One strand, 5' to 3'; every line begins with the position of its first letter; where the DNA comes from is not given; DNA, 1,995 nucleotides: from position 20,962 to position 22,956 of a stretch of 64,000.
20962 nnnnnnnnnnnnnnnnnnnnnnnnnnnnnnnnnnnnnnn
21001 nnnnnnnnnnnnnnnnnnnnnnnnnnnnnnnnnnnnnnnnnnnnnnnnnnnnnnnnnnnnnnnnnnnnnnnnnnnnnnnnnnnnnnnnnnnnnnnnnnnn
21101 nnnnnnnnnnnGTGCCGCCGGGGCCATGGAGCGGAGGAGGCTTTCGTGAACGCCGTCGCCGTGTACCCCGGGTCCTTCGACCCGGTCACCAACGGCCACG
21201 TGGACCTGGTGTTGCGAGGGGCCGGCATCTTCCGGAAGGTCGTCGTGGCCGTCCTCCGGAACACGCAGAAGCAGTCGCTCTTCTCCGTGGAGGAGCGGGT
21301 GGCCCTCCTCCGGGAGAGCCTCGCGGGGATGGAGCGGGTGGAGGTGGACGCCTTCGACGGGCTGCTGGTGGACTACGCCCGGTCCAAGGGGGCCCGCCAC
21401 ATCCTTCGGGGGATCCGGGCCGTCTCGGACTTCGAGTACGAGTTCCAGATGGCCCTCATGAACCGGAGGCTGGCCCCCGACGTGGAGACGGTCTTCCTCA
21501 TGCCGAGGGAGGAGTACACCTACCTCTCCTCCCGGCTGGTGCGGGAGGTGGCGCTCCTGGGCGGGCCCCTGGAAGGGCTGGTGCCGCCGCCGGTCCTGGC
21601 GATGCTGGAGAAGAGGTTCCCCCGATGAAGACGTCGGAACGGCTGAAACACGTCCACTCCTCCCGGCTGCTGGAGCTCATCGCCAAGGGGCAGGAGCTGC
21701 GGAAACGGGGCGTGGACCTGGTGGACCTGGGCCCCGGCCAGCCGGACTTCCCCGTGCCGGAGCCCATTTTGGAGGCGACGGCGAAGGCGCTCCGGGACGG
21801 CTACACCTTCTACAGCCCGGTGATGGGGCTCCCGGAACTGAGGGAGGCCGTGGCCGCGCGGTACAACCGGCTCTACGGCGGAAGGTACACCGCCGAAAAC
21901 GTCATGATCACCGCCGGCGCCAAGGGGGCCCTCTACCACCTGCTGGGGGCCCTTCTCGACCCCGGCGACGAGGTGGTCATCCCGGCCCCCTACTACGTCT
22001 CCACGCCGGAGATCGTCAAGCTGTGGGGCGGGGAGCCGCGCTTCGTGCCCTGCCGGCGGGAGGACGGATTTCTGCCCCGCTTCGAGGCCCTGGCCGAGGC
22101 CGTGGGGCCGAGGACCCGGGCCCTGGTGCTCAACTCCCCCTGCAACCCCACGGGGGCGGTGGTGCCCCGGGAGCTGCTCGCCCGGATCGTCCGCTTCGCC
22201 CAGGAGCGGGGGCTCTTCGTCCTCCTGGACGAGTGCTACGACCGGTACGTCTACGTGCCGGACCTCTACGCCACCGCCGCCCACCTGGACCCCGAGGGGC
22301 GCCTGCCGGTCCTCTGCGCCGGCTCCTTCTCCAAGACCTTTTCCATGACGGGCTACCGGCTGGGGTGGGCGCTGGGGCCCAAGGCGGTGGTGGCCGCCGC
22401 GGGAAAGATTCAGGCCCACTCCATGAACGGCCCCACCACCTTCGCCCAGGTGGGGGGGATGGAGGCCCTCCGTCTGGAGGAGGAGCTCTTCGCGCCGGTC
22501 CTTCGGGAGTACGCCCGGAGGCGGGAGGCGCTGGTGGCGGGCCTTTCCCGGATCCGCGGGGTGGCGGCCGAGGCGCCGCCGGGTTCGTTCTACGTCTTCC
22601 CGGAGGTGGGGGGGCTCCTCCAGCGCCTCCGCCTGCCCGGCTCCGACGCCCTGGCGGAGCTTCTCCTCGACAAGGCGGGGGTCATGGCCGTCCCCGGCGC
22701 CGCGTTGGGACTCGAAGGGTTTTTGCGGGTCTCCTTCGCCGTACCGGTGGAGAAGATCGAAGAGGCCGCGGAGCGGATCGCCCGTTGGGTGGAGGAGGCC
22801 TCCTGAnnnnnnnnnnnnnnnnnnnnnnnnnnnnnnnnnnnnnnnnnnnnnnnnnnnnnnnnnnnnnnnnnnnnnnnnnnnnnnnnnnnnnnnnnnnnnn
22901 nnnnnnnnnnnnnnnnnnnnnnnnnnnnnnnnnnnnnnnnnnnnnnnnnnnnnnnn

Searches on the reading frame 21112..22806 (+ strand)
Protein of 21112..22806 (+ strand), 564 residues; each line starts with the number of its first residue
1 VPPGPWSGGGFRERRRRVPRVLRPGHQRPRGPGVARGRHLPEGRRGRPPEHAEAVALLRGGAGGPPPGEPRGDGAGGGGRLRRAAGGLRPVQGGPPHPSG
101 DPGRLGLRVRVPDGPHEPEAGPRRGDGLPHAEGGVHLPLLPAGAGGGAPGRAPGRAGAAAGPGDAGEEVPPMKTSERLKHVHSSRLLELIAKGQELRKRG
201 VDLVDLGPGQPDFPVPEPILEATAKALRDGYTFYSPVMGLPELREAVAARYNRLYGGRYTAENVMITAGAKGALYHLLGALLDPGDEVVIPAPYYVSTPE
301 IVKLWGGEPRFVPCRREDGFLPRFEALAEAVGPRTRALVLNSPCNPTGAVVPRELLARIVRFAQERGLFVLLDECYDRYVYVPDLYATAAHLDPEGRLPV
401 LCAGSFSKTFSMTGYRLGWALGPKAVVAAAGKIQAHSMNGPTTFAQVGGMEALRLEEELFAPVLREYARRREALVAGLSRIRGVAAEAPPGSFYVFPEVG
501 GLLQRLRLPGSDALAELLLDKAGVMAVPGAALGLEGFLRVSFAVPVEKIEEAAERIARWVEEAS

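Call 28: search_protein_families(library=pfam, proteins=[window:21112-22806:+], max_evalue=0.0001)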
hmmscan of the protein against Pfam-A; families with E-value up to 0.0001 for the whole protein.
window:21112-22806:+ (564 aa): 3 families
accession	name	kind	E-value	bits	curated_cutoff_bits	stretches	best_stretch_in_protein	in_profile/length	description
PF00155.27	Aminotran_1_2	-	1.3e-64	219.2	19.7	1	202-556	2-361/361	Aminotransferase class I and II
PF01041.23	DegT_DnrJ_EryC1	-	4.7e-06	26.5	19.8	1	265-375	44-147/360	DegT/DnrJ/EryC1/StrS aminotransferase family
PF01053.26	Cys_Met_Meta_PP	-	1e-05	24.8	27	1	261-376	67-176/381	Cys/Met metabolism PLP-dependent enzyme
